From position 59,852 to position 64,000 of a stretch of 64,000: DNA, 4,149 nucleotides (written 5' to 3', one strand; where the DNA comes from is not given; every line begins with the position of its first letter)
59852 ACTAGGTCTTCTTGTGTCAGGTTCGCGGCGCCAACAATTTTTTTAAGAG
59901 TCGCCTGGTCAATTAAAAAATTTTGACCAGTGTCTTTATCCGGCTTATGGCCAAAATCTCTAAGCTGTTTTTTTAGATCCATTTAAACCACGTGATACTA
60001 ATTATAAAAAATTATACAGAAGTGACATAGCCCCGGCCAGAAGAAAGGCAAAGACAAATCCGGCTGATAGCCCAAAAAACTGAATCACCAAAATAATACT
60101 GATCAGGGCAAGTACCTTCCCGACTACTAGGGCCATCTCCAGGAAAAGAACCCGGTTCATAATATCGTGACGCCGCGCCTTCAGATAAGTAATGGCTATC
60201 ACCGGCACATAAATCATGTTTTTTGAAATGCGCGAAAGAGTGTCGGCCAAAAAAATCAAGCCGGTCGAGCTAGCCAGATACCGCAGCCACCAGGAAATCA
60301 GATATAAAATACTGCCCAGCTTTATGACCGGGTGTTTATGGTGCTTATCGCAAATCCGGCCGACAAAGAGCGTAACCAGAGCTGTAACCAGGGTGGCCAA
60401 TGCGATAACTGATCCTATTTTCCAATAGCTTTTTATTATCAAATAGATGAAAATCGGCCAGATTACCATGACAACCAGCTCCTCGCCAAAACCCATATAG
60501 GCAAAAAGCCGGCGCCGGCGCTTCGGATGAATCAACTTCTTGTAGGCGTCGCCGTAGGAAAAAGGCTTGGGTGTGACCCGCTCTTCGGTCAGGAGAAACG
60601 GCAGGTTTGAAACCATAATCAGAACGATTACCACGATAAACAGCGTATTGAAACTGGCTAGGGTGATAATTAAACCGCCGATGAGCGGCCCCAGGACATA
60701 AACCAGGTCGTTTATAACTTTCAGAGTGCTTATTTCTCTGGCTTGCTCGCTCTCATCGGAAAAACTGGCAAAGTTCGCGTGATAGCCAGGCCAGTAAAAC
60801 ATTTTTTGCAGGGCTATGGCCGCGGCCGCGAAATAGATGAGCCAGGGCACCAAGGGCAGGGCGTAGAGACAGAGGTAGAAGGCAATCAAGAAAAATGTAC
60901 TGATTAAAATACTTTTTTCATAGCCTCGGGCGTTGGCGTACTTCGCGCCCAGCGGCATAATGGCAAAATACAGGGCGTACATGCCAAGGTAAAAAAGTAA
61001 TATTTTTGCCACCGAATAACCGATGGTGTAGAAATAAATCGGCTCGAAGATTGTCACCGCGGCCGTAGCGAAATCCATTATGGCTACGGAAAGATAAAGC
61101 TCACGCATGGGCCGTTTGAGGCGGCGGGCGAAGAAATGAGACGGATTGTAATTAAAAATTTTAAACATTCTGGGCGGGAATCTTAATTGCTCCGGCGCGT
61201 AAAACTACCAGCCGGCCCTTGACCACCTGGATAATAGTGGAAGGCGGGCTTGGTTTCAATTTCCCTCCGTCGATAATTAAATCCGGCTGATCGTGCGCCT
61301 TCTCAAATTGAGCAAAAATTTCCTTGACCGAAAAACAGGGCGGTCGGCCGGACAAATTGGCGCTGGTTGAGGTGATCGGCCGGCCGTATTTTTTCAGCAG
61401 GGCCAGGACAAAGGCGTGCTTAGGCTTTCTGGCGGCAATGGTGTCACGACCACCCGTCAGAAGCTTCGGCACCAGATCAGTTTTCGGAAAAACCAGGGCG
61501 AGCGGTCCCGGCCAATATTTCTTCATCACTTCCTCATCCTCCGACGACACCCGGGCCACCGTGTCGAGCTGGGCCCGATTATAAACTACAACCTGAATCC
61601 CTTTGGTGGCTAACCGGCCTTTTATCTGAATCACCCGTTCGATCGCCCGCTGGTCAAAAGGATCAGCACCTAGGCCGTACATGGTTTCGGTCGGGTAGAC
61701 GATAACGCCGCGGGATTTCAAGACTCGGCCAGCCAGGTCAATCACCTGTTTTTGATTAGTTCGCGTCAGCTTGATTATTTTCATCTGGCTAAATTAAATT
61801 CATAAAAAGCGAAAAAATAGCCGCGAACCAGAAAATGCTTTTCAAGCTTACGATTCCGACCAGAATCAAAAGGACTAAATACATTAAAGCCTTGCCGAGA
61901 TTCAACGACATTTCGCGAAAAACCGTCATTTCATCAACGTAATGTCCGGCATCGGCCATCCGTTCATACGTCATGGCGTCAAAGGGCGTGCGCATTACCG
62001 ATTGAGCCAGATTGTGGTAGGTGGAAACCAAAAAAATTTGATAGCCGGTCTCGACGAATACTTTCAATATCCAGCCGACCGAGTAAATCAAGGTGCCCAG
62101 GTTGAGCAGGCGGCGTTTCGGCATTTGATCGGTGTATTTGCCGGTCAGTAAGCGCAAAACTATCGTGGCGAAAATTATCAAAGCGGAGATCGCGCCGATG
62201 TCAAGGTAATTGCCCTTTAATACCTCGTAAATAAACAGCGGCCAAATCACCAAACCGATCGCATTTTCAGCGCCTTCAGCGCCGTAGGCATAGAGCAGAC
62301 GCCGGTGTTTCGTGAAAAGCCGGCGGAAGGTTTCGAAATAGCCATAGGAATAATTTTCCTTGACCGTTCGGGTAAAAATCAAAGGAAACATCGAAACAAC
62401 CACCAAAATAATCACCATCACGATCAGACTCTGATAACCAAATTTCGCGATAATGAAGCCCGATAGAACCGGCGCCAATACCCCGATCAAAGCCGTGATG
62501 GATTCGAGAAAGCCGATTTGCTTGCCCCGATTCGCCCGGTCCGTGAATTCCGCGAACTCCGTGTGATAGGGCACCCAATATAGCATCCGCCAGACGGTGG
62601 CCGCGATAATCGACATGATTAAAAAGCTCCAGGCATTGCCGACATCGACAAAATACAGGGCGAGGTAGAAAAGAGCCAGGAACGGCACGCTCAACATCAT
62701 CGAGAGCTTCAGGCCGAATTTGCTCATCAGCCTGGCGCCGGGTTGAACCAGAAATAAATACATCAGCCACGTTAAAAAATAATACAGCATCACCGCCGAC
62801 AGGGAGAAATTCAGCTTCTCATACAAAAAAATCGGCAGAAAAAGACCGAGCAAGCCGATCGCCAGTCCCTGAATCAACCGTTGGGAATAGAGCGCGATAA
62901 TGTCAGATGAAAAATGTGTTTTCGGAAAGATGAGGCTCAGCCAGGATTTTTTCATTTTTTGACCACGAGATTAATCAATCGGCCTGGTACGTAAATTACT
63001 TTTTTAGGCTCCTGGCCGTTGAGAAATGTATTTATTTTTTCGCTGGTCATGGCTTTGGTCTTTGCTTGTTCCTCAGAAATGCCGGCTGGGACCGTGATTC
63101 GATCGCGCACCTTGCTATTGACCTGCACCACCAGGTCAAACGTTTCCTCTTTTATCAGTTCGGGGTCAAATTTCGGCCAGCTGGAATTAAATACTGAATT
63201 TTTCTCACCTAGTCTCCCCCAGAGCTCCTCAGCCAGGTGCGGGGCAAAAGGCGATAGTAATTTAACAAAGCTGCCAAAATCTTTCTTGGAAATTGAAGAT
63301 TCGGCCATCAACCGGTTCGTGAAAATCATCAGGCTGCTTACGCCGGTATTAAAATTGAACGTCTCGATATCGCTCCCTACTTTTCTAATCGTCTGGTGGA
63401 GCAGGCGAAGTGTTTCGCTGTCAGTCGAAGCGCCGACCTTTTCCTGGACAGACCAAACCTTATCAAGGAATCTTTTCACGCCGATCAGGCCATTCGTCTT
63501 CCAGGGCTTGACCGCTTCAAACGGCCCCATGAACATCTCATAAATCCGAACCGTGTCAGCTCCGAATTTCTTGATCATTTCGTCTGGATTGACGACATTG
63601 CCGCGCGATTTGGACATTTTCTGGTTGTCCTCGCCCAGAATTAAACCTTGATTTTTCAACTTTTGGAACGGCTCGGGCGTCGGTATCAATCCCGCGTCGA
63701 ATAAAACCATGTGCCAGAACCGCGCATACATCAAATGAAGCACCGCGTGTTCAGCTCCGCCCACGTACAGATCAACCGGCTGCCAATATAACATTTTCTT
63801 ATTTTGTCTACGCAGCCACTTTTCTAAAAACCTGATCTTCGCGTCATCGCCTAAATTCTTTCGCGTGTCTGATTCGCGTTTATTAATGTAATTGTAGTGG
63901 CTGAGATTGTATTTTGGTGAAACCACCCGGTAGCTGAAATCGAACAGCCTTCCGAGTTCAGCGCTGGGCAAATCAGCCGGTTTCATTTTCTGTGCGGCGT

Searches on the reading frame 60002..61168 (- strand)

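Call 8: search_protein_families(library=pfam, proteins=[window:60002-61168:-], max_evalue=0.1)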
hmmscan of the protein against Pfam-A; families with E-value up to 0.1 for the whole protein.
window:60002-61168:- (388 aa): 1 family
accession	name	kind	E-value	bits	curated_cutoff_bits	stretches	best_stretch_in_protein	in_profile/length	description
PF07690.21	MFS_1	-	9.8e-19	67.9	33.4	2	24-213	1-192/347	Major Facilitator Superfamily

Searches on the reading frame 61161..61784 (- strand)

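Call 8: search_protein_families(library=pfam, proteins=[window:61161-61784:-], max_evalue=0.1)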
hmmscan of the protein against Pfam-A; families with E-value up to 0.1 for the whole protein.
window:61161-61784:- (207 aa): 1 family
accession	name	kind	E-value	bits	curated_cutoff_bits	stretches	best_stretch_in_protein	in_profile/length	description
PF01300.24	Sua5_yciO_yrdC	-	8.1e-50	169.2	25.1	1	21-198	2-178/178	Telomere recombination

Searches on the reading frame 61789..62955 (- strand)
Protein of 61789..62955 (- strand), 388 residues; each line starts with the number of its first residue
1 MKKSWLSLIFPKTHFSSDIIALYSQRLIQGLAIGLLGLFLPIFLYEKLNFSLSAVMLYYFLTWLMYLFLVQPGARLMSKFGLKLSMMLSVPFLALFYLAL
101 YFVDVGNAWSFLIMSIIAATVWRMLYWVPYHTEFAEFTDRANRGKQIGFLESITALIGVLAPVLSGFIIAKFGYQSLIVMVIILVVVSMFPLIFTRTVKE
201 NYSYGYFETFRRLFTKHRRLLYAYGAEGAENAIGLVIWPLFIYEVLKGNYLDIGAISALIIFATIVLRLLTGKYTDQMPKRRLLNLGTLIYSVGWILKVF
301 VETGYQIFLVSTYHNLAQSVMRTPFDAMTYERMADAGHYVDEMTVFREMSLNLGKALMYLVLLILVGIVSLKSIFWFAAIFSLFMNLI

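Call 8: search_protein_families(library=pfam, proteins=[window:61789-62955:-], max_evalue=0.1)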
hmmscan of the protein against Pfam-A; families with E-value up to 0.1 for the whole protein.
window:61789-62955:- (388 aa): 1 family
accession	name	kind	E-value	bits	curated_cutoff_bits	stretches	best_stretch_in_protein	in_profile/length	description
PF07690.21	MFS_1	-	9.9e-28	97.5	33.4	2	27-202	6-180/347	Major Facilitator Superfamily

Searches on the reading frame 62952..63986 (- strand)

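Call 8: search_protein_families(library=pfam, proteins=[window:62952-63986:-], max_evalue=0.1)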
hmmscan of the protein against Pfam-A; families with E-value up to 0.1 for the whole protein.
window:62952-63986:- (344 aa): 6 families
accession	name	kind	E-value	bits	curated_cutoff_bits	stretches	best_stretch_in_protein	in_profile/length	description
PF08264.19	Anticodon_1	-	2.8e-22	79.6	25.1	1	190-304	2-143/148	Anticodon-binding domain of tRNA ligase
PF00133.28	tRNA-synt_1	-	2.7e-12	46.6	22.7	1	63-149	321-401/414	tRNA synthetases class I (I, L, M and V)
PF09334.17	tRNA-synt_1g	-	2.5e-05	23.7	20.1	1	92-156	296-360/391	tRNA synthetases class I (M)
PF01406.26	tRNA-synt_1e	-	0.0057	16.5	27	1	120-149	250-279/301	tRNA synthetases class I (C) catalytic domain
PF00750.26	tRNA-synt_1d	-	0.042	13.3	23.3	0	93-138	251-295/349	tRNA synthetases class I (R), catalytic domain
PF01921.24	tRNA-synt_1f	-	0.042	13.2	27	0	115-157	274-316/360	tRNA synthetases class I (K)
